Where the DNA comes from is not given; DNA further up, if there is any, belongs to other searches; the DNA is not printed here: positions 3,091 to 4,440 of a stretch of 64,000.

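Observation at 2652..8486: Candidate polyprenyl-phospho-pentose (DPR/DPA-like) donor pathway: UbiA, PAP2, SDR epimerase and GT-C transferases in one operon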

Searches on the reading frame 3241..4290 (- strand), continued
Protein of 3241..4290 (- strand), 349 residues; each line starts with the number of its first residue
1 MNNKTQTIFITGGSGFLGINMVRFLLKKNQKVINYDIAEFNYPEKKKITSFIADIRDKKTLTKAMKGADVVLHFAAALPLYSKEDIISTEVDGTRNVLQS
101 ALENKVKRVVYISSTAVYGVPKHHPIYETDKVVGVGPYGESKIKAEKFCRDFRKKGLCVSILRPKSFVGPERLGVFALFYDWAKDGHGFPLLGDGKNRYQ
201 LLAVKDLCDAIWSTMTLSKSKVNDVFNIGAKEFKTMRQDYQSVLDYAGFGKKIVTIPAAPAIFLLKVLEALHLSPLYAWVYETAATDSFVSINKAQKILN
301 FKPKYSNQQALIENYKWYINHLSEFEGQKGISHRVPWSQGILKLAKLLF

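Call 21: find_homologous_proteins(query=window:3241-4290:-, max_evalue=1e-10)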
Query window:3241-4290:- (349 aa): 8000 proteins with E <= 1e-10 among 8000 candidates; the best 120 are listed.
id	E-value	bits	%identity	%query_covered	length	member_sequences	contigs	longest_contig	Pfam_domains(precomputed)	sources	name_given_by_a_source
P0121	1.1e-232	789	100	100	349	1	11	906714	PF04321.24,PF16363.12,PF02719.22,PF05368.20,PF01073.26,PF07993.19,PF13460.13,PF01370.28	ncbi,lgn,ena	-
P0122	9.4e-216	734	91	100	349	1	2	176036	PF04321.24,PF16363.12,PF02719.22,PF05368.20,PF01073.26,PF07993.19,PF13460.13,PF01370.28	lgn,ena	-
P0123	3.3e-206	702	87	99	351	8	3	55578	PF04321.24,PF16363.12,PF02719.22,PF05368.20,PF01073.26,PF07993.19,PF13460.13,PF01370.28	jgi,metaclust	metaclust:\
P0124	9.3e-192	655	80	99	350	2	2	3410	PF04321.24,PF16363.12,PF02719.22,PF01073.26,PF07993.19,PF13460.13,PF01370.28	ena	-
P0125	4.9e-190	649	81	99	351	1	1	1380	PF04321.24,PF16363.12,PF02719.22,PF01073.26,PF07993.19,PF13460.13,PF01370.28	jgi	-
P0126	6.8e-190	649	79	99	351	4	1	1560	PF04321.24,PF16363.12,PF02719.22,PF01073.26,PF07993.19,PF13460.13,PF01370.28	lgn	-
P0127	7.9e-190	648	79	100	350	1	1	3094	PF04321.24,PF16363.12,PF02719.22,PF01073.26,PF07993.19,PF13460.13,PF01370.28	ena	-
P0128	1.8e-188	644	80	99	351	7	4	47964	PF04321.24,PF16363.12,PF02719.22,PF01073.26,PF07993.19,PF13460.13,PF01370.28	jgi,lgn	jgi:nucleoside-diphosphate-sugar epimerase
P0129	2.1e-186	637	78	99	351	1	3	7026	PF04321.24,PF16363.12,PF02719.22,PF01073.26,PF07993.19,PF13460.13,PF01370.28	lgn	-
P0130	1.1e-185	635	79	99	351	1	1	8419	PF04321.24,PF16363.12,PF02719.22,PF01073.26,PF07993.19,PF13460.13,PF01370.28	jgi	-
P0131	3.6e-185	633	76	99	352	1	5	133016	PF04321.24,PF16363.12,PF02719.22,PF01073.26,PF07993.19,PF13460.13,PF01370.28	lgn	-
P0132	4.8e-185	633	78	99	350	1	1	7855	PF04321.24,PF16363.12,PF02719.22,PF01073.26,PF07993.19,PF13460.13,PF01370.28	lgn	-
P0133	1.5e-183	628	77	100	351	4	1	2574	PF04321.24,PF16363.12,PF02719.22,PF01073.26,PF07993.19,PF13460.13,PF01370.28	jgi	jgi:nucleoside-diphosphate-sugar epimerase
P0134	2.0e-182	624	76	99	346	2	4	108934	PF04321.24,PF16363.12,PF02719.22,PF05368.20,PF01073.26,PF07993.19,PF13460.13,PF01370.28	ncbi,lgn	-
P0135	2.3e-182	624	77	99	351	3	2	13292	PF04321.24,PF16363.12,PF02719.22,PF01073.26,PF07993.19,PF13460.13,PF01370.28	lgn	-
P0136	2.7e-182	624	77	99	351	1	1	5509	PF04321.24,PF16363.12,PF02719.22,PF01073.26,PF07993.19,PF13460.13,PF01370.28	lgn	-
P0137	5.1e-182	623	76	99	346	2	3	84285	PF04321.24,PF16363.12,PF02719.22,PF05368.20,PF01073.26,PF07993.19,PF13460.13,PF01370.28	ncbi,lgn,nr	ncbi:MAG: NAD-dependent epimerase/dehydratase family protein [Candidatus Shapirobacteria bacterium]|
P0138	2.3e-180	617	77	97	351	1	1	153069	PF04321.24,PF16363.12,PF02719.22,PF01073.26,PF07993.19,PF13460.13,PF01370.28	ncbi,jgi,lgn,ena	ncbi:MAG: NAD-dependent epimerase/dehydratase family protein [Candidatus Shapirobacteria bacterium]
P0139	5.4e-179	613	77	100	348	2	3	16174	PF04321.24,PF16363.12,PF02719.22,PF01073.26,PF07993.19,PF13460.13,PF01370.28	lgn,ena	-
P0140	6.0e-177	606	78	94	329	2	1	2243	PF16363.12,PF02719.22,PF01073.26,PF07993.19,PF13460.13,PF01370.28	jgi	-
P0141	7.3e-177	606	74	99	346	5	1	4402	PF04321.24,PF16363.12,PF02719.22,PF05368.20,PF01073.26,PF07993.19,PF13460.13,PF01370.28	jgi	-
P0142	1.5e-173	595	73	100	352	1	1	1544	PF04321.24,PF16363.12,PF02719.22,PF01073.26,PF07993.19,PF13460.13,PF01370.28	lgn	-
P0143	1.6e-173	595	72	99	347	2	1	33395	PF04321.24,PF16363.12,PF02719.22,PF01073.26,PF07993.19,PF13460.13,PF01370.28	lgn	-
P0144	9.6e-173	592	72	99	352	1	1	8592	PF04321.24,PF16363.12,PF02719.22,PF01073.26,PF07993.19,PF13460.13,PF01370.28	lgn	-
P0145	6.1e-170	583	72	98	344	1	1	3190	PF04321.24,PF16363.12,PF02719.22,PF05368.20,PF01073.26,PF07993.19,PF13460.13,PF01370.28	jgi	jgi:nucleoside-diphosphate-sugar epimerase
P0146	2.0e-169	581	71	98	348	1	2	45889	PF04321.24,PF16363.12,PF02719.22,PF05368.20,PF01073.26,PF07993.19,PF13460.13,PF01370.28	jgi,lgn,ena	-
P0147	4.2e-169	580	71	98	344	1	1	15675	PF04321.24,PF16363.12,PF02719.22,PF05368.20,PF01073.26,PF07993.19,PF13460.13,PF01370.28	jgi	-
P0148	4.8e-169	580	71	99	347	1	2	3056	PF04321.24,PF16363.12,PF02719.22,PF01073.26,PF07993.19,PF13460.13,PF01370.28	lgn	-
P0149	2.1e-168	578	72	98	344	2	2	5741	PF04321.24,PF16363.12,PF02719.22,PF01073.26,PF07993.19,PF13460.13,PF01370.28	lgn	-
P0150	4.8e-168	577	69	100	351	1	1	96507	PF04321.24,PF16363.12,PF02719.22,PF01073.26,PF07993.19,PF13460.13,PF01370.28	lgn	-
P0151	9.2e-168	576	69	99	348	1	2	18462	PF04321.24,PF16363.12,PF02719.22,PF05368.20,PF01073.26,PF07993.19,PF13460.13,PF01370.28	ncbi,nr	ncbi:MAG: 3 beta-hydroxysteroid dehydrogenase/Delta 5--_4-isomerase [bacterium ADurb.Bin400]|nr:MAG:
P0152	5.6e-166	570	70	100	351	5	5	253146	PF04321.24,PF16363.12,PF02719.22,PF01073.26,PF07993.19,PF13460.13,PF01370.28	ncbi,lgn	-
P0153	5.6e-166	570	70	99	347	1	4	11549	PF04321.24,PF16363.12,PF02719.22,PF01073.26,PF07993.19,PF13460.13,PF01370.28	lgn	-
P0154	3.6e-165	567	68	99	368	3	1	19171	PF04321.24,PF16363.12,PF02719.22,PF05368.20,PF01073.26,PF07993.19,PF13460.13,PF01370.28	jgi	jgi:nucleoside-diphosphate-sugar epimerase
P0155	7.3e-165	566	69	98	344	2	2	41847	PF04321.24,PF16363.12,PF02719.22,PF01073.26,PF07993.19,PF13460.13,PF01370.28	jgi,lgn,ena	-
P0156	3.3e-164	564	69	99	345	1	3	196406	PF04321.24,PF16363.12,PF02719.22,PF01073.26,PF07993.19,PF13460.13,PF01370.28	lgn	-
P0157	8.2e-164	563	67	100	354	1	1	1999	PF04321.24,PF16363.12,PF02719.22,PF01073.26,PF07993.19,PF13460.13,PF01370.28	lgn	-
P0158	8.7e-164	563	69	99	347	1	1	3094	PF04321.24,PF16363.12,PF02719.22,PF05368.20,PF01073.26,PF07993.19,PF13460.13,PF01370.28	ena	-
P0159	6.1e-163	560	66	99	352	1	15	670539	PF04321.24,PF16363.12,PF02719.22,PF01073.26,PF07993.19,PF13460.13,PF01370.28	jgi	jgi:nucleoside-diphosphate-sugar epimerase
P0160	6.7e-163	560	66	100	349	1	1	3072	PF04321.24,PF16363.12,PF02719.22,PF05368.20,PF01073.26,PF07993.19,PF13460.13,PF01370.28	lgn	-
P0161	7.9e-163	560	68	99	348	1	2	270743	PF04321.24,PF16363.12,PF02719.22,PF01073.26,PF07993.19,PF13460.13,PF01370.28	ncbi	ncbi:MAG: NAD-dependent epimerase/dehydratase family protein [Anaerolineae bacterium]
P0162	8.9e-163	559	69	100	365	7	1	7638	PF04321.24,PF16363.12,PF02719.22,PF01073.26,PF07993.19,PF13460.13,PF01370.28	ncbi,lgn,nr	ncbi:MAG: epimerase [Chloroflexi bacterium]|nr:MAG: epimerase [Chloroflexota bacterium]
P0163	2.4e-162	558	69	99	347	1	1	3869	PF04321.24,PF16363.12,PF02719.22,PF01073.26,PF07993.19,PF13460.13,PF01370.28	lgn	-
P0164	5.4e-162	557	68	99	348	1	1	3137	PF04321.24,PF16363.12,PF02719.22,PF01073.26,PF07993.19,PF13460.13,PF01370.28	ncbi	-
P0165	7.6e-162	556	67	100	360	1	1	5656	PF04321.24,PF16363.12,PF02719.22,PF05368.20,PF01073.26,PF07993.19,PF13460.13,PF01370.28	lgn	-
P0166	1.1e-161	556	67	99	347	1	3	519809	PF04321.24,PF16363.12,PF02719.22,PF01073.26,PF07993.19,PF13460.13,PF01370.28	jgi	jgi:nucleoside-diphosphate-sugar epimerase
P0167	1.2e-161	556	69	98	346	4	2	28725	PF04321.24,PF16363.12,PF02719.22,PF01073.26,PF07993.19,PF13460.13,PF01370.28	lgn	-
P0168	1.3e-161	556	66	100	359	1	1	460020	PF04321.24,PF16363.12,PF02719.22,PF01073.26,PF07993.19,PF13460.13,PF01370.28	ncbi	ncbi:MAG: NAD(P)-dependent oxidoreductase [Anaerolineae bacterium]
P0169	1.3e-161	556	66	99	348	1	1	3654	PF04321.24,PF16363.12,PF02719.22,PF01073.26,PF07993.19,PF13460.13,PF01370.28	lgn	-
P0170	1.5e-161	555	66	99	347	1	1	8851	PF04321.24,PF16363.12,PF02719.22,PF01073.26,PF07993.19,PF13460.13,PF01370.28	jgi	jgi:nucleoside-diphosphate-sugar epimerase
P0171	1.5e-161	555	67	98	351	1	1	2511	PF04321.24,PF16363.12,PF02719.22,PF01073.26,PF07993.19,PF13460.13,PF01370.28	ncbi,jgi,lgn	ncbi:MAG TPA: NAD-dependent epimerase/dehydratase family protein [Anaerolineae bacterium]|jgi:nucleo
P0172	1.9e-161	555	67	100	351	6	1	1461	PF04321.24,PF16363.12,PF02719.22,PF01073.26,PF07993.19,PF13460.13,PF01370.28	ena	-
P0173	2.0e-161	555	67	99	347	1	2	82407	PF04321.24,PF16363.12,PF02719.22,PF01073.26,PF07993.19,PF13460.13,PF01370.28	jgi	jgi:nucleoside-diphosphate-sugar epimerase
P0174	2.0e-161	555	67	99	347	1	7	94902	PF04321.24,PF16363.12,PF02719.22,PF01073.26,PF07993.19,PF13460.13,PF01370.28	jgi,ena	jgi:nucleoside-diphosphate-sugar epimerase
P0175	2.1e-161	555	67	99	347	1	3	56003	PF04321.24,PF16363.12,PF02719.22,PF01073.26,PF07993.19,PF13460.13,PF01370.28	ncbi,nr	ncbi:MAG: NAD-dependent epimerase/dehydratase family protein [Roseiflexus sp.]|nr:NAD-dependent epim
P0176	2.1e-161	555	67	99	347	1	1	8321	PF04321.24,PF16363.12,PF02719.22,PF01073.26,PF07993.19,PF13460.13,PF01370.28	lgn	-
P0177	2.3e-161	555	67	99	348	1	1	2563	PF04321.24,PF16363.12,PF02719.22,PF01073.26,PF07993.19,PF13460.13,PF01370.28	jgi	jgi:nucleoside-diphosphate-sugar epimerase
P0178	2.8e-161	554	66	99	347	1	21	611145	PF04321.24,PF16363.12,PF02719.22,PF01073.26,PF07993.19,PF13460.13,PF01370.28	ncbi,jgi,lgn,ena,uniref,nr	ncbi:NAD-dependent epimerase/dehydratase family protein [Roseiflexus sp.]|jgi:nucleoside-diphosphate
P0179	3.5e-161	554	69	99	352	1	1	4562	PF04321.24,PF16363.12,PF02719.22,PF01073.26,PF07993.19,PF13460.13,PF01370.28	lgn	-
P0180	3.5e-161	554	66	99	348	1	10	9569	PF08659.17,PF04321.24,PF16363.12,PF02719.22,PF01073.26,PF07993.19,PF13460.13,PF01370.28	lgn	-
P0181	3.8e-161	554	68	98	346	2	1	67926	PF04321.24,PF16363.12,PF02719.22,PF01073.26,PF07993.19,PF13460.13,PF01370.28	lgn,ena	-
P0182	3.8e-161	554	66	99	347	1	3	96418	PF04321.24,PF16363.12,PF02719.22,PF01073.26,PF07993.19,PF13460.13,PF01370.28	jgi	jgi:nucleoside-diphosphate-sugar epimerase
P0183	3.8e-161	554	66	99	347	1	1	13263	PF04321.24,PF16363.12,PF02719.22,PF01073.26,PF07993.19,PF13460.13,PF01370.28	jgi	jgi:nucleoside-diphosphate-sugar epimerase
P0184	3.8e-161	554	66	99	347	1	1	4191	PF04321.24,PF16363.12,PF02719.22,PF01073.26,PF07993.19,PF13460.13,PF01370.28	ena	-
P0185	3.8e-161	554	66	99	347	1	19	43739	PF04321.24,PF16363.12,PF02719.22,PF01073.26,PF07993.19,PF13460.13,PF01370.28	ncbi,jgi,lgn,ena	jgi:nucleoside-diphosphate-sugar epimerase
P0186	3.8e-161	554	66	99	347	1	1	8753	PF04321.24,PF16363.12,PF02719.22,PF01073.26,PF07993.19,PF13460.13,PF01370.28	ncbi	-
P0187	3.9e-161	554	66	99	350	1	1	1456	PF04321.24,PF16363.12,PF02719.22,PF01073.26,PF07993.19,PF13460.13,PF01370.28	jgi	jgi:nucleoside-diphosphate-sugar epimerase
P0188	3.9e-161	554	57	99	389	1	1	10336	PF04321.24,PF16363.12,PF02719.22,PF01073.26,PF07993.19,PF13460.13,PF01370.28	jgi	-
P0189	4.3e-161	554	66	99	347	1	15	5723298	PF04321.24,PF16363.12,PF02719.22,PF01073.26,PF07993.19,PF13460.13,PF01370.28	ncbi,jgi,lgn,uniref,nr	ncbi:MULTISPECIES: NAD(P)-dependent oxidoreductase [Roseiflexus]|jgi:nucleoside-diphosphate-sugar ep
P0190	4.4e-161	554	66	99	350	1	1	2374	PF04321.24,PF16363.12,PF02719.22,PF01073.26,PF07993.19,PF13460.13,PF01370.28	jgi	jgi:nucleoside-diphosphate-sugar epimerase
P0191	5.0e-161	554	69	98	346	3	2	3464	PF04321.24,PF16363.12,PF02719.22,PF01073.26,PF07993.19,PF13460.13,PF01370.28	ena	-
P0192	5.1e-161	554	67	99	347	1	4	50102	PF04321.24,PF16363.12,PF02719.22,PF05368.20,PF01073.26,PF07993.19,PF13460.13,PF01370.28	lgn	-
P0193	5.3e-161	554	66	99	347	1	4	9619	PF04321.24,PF16363.12,PF02719.22,PF01073.26,PF07993.19,PF13460.13,PF01370.28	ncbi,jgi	jgi:Nucleoside-diphosphate-sugar epimerases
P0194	5.3e-161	554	66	99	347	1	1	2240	PF04321.24,PF16363.12,PF02719.22,PF01073.26,PF07993.19,PF13460.13,PF01370.28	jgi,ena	jgi:nucleoside-diphosphate-sugar epimerase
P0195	5.3e-161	554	66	99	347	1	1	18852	PF04321.24,PF16363.12,PF02719.22,PF01073.26,PF07993.19,PF13460.13,PF01370.28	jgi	jgi:nucleoside-diphosphate-sugar epimerase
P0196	5.4e-161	554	68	98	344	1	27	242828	PF04321.24,PF16363.12,PF02719.22,PF01073.26,PF07993.19,PF13460.13,PF01370.28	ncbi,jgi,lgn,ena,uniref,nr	ncbi:MAG: epimerase [Candidatus Zambryskibacteria bacterium RIFCSPLOWO2_01_FULL_39_39]|uniref:Nucleo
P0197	7.3e-161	553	66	99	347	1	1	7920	PF04321.24,PF16363.12,PF02719.22,PF01073.26,PF07993.19,PF13460.13,PF01370.28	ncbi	-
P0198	7.3e-161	553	66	99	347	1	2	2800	PF04321.24,PF16363.12,PF02719.22,PF01073.26,PF07993.19,PF13460.13,PF01370.28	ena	-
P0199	7.3e-161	553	66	99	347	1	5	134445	PF04321.24,PF16363.12,PF02719.22,PF01073.26,PF07993.19,PF13460.13,PF01370.28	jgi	jgi:nucleoside-diphosphate-sugar epimerase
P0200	7.3e-161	553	66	99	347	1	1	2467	PF04321.24,PF16363.12,PF02719.22,PF01073.26,PF07993.19,PF13460.13,PF01370.28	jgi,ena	jgi:nucleoside-diphosphate-sugar epimerase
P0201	7.3e-161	553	66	99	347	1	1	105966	PF04321.24,PF16363.12,PF02719.22,PF01073.26,PF07993.19,PF13460.13,PF01370.28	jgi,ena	jgi:nucleoside-diphosphate-sugar epimerase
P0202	7.3e-161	553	66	99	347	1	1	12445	PF04321.24,PF16363.12,PF02719.22,PF01073.26,PF07993.19,PF13460.13,PF01370.28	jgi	jgi:nucleoside-diphosphate-sugar epimerase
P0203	7.3e-161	553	66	99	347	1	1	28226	PF04321.24,PF16363.12,PF02719.22,PF01073.26,PF07993.19,PF13460.13,PF01370.28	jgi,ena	jgi:nucleoside-diphosphate-sugar epimerase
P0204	7.8e-161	553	67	99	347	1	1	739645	PF04321.24,PF16363.12,PF02719.22,PF05368.20,PF01073.26,PF07993.19,PF13460.13,PF01370.28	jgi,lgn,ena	-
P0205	8.3e-161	553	66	99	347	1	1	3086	PF04321.24,PF16363.12,PF02719.22,PF01073.26,PF07993.19,PF13460.13,PF01370.28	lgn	-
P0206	8.4e-161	553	68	99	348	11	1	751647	PF04321.24,PF16363.12,PF02719.22,PF05368.20,PF01073.26,PF07993.19,PF13460.13,PF01370.28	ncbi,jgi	-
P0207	1.0e-160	553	66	99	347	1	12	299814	PF04321.24,PF16363.12,PF02719.22,PF01073.26,PF07993.19,PF13460.13,PF01370.28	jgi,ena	jgi:nucleoside-diphosphate-sugar epimerase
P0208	1.0e-160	553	66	99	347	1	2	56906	PF04321.24,PF16363.12,PF02719.22,PF01073.26,PF07993.19,PF13460.13,PF01370.28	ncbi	-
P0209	1.0e-160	553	66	99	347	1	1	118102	PF04321.24,PF16363.12,PF02719.22,PF01073.26,PF07993.19,PF13460.13,PF01370.28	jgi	jgi:nucleoside-diphosphate-sugar epimerase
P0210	1.0e-160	553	66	99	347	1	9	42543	PF04321.24,PF16363.12,PF02719.22,PF01073.26,PF07993.19,PF13460.13,PF01370.28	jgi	jgi:nucleoside-diphosphate-sugar epimerase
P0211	1.0e-160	553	66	99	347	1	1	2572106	PF04321.24,PF16363.12,PF02719.22,PF01073.26,PF07993.19,PF13460.13,PF01370.28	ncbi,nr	ncbi:MAG: NAD-dependent epimerase/dehydratase family protein [Roseiflexaceae bacterium]|nr:NAD-depen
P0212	1.1e-160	552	67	99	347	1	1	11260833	PF04321.24,PF16363.12,PF02719.22,PF01073.26,PF07993.19,PF13460.13,PF01370.28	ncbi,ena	-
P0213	1.2e-160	552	66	99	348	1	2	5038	PF04321.24,PF16363.12,PF02719.22,PF05368.20,PF01073.26,PF07993.19,PF13460.13,PF01370.28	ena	-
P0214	1.2e-160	552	69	98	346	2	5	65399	PF04321.24,PF16363.12,PF02719.22,PF01073.26,PF07993.19,PF13460.13,PF01370.28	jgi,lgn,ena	-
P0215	1.2e-160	552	68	99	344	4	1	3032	PF04321.24,PF16363.12,PF02719.22,PF01073.26,PF07993.19,PF13460.13,PF01370.28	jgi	jgi:nucleoside-diphosphate-sugar epimerase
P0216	1.2e-160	552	66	100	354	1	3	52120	PF04321.24,PF16363.12,PF02719.22,PF01073.26,PF07993.19,PF13460.13,PF01370.28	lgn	-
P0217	1.4e-160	552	66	99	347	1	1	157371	PF04321.24,PF16363.12,PF02719.22,PF01073.26,PF07993.19,PF13460.13,PF01370.28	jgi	jgi:nucleoside-diphosphate-sugar epimerase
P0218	1.4e-160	552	66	99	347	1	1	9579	PF04321.24,PF16363.12,PF02719.22,PF01073.26,PF07993.19,PF13460.13,PF01370.28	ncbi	-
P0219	1.4e-160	552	66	99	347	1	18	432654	PF04321.24,PF16363.12,PF02719.22,PF01073.26,PF07993.19,PF13460.13,PF01370.28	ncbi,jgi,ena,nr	ncbi:MAG: NAD-dependent epimerase/dehydratase family protein [Roseiflexus sp.]|jgi:Nucleoside-diphos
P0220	1.4e-160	552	66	99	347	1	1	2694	PF04321.24,PF16363.12,PF02719.22,PF01073.26,PF07993.19,PF13460.13,PF01370.28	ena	-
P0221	1.4e-160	552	66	99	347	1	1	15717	PF04321.24,PF16363.12,PF02719.22,PF01073.26,PF07993.19,PF13460.13,PF01370.28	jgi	jgi:nucleoside-diphosphate-sugar epimerase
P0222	1.5e-160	552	67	99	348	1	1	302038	PF04321.24,PF16363.12,PF02719.22,PF05368.20,PF01073.26,PF07993.19,PF13460.13,PF01370.28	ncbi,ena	-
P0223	1.5e-160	552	68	99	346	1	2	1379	PF04321.24,PF16363.12,PF02719.22,PF05368.20,PF01073.26,PF07993.19,PF13460.13,PF01370.28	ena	-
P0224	1.6e-160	552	66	99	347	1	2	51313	PF04321.24,PF16363.12,PF02719.22,PF01073.26,PF07993.19,PF13460.13,PF01370.28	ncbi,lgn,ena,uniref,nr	ncbi:MAG: epimerase [Roseiflexus castenholzii]|uniref:NAD-dependent epimerase/dehydratase family pro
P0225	1.6e-160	552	67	99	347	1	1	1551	PF04321.24,PF16363.12,PF02719.22,PF05368.20,PF01073.26,PF07993.19,PF13460.13,PF01370.28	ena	-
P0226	1.6e-160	552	66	99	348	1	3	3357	PF04321.24,PF16363.12,PF02719.22,PF05368.20,PF01073.26,PF07993.19,PF13460.13,PF01370.28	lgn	-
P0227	1.6e-160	552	67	98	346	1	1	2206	PF04321.24,PF16363.12,PF02719.22,PF01073.26,PF07993.19,PF13460.13,PF01370.28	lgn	-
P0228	1.6e-160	552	66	99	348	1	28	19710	PF04321.24,PF16363.12,PF02719.22,PF05368.20,PF01073.26,PF07993.19,PF13460.13,PF01370.28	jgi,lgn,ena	-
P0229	1.6e-160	552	65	100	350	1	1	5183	PF04321.24,PF16363.12,PF02719.22,PF05368.20,PF01073.26,PF07993.19,PF13460.13,PF01370.28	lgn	-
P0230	1.7e-160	552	66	99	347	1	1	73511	PF04321.24,PF16363.12,PF02719.22,PF01073.26,PF07993.19,PF13460.13,PF01370.28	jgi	jgi:nucleoside-diphosphate-sugar epimerase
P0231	1.9e-160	552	66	99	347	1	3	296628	PF04321.24,PF16363.12,PF02719.22,PF01073.26,PF07993.19,PF13460.13,PF01370.28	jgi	jgi:nucleoside-diphosphate-sugar epimerase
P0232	1.9e-160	552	66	99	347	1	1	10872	PF04321.24,PF16363.12,PF02719.22,PF01073.26,PF07993.19,PF13460.13,PF01370.28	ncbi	ncbi:NAD-dependent epimerase/dehydratase family protein [Roseiflexus sp.]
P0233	1.9e-160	552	66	99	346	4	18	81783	PF04321.24,PF16363.12,PF02719.22,PF05368.20,PF01073.26,PF07993.19,PF13460.13,PF01370.28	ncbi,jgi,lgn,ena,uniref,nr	ncbi:epimerase [candidate division WWE3 bacterium CG_4_9_14_3_um_filter_41_6]|uniref:Epimerase n=1 T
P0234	1.9e-160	552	69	98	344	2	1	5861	PF04321.24,PF16363.12,PF02719.22,PF01073.26,PF07993.19,PF13460.13,PF01370.28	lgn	-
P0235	1.9e-160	552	66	99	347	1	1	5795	PF04321.24,PF16363.12,PF02719.22,PF01073.26,PF07993.19,PF13460.13,PF01370.28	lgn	-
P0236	2.1e-160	552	68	99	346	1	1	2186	PF04321.24,PF16363.12,PF02719.22,PF05368.20,PF01073.26,PF07993.19,PF13460.13,PF01370.28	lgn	-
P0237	2.2e-160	552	67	99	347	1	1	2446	PF04321.24,PF16363.12,PF02719.22,PF01073.26,PF07993.19,PF13460.13,PF01370.28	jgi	jgi:nucleoside-diphosphate-sugar epimerase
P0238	2.5e-160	551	68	98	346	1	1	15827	PF04321.24,PF16363.12,PF02719.22,PF01073.26,PF07993.19,PF13460.13,PF01370.28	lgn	-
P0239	2.5e-160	551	68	99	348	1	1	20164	PF04321.24,PF16363.12,PF02719.22,PF05368.20,PF01073.26,PF07993.19,PF13460.13,PF00106.32,PF01370.28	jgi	jgi:nucleoside-diphosphate-sugar epimerase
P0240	2.6e-160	551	66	99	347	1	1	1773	PF04321.24,PF16363.12,PF02719.22,PF01073.26,PF07993.19,PF13460.13,PF01370.28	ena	-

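Call 33: find_encoding_contigs(protein=P0189, flank=10000, max_places=2)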
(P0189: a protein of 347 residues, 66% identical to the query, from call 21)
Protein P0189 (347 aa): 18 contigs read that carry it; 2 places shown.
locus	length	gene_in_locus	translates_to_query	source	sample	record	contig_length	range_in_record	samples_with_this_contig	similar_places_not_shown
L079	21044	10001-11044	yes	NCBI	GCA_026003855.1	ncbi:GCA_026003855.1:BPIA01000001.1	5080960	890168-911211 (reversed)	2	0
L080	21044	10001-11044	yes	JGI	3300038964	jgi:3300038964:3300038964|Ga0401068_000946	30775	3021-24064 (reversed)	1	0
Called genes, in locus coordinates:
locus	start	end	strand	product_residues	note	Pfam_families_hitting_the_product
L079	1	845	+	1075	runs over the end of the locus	PF14559:TPR_19 (faint), PF23914:TPR_CcmH_CycH (faint), PF00515:TPR_1 (faint), PF07719:TPR_2 (faint), PF13414:TPR_11 (faint), PF13424:TPR_12 (faint), PF13432:TPR_16 (weak)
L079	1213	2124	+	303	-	PF03547:Mem_trans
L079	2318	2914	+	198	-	PF04290:DctQ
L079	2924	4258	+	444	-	PF06808:DctM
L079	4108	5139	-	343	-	-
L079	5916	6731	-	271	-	-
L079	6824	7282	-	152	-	-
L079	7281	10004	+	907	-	PF00133:tRNA-synt_1, PF09334:tRNA-synt_1g (weak), PF13603:tRNA-synt_1_2 (faint), PF09334:tRNA-synt_1g, PF08264:Anticodon_1, PF10458:Val_tRNA-synt_C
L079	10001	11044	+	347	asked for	PF01073:3Beta_HSD, PF01370:Epimerase, PF02719:Polysacc_synt_2, PF04321:RmlD_sub_bind, PF13460:NAD_binding_10, PF16363:GDP_Man_Dehyd, PF07993:NAD_binding_4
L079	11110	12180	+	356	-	PF03816:LytR_cpsA_psr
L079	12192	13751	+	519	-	PF03023:MurJ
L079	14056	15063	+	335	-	PF13593:SBF_like, PF01758:SBF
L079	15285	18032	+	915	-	PF00690:Cation_ATPase_N, PF00122:E1-E2_ATPase, PF00702:Hydrolase, PF13246:Cation_ATPase, PF08282:Hydrolase_3 (faint), PF00689:Cation_ATPase_C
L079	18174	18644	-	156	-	PF01740:STAS, PF13466:STAS_2 (weak)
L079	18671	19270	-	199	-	-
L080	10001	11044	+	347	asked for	PF01073:3Beta_HSD, PF01370:Epimerase, PF02719:Polysacc_synt_2, PF04321:RmlD_sub_bind, PF13460:NAD_binding_10, PF16363:GDP_Man_Dehyd, PF07993:NAD_binding_4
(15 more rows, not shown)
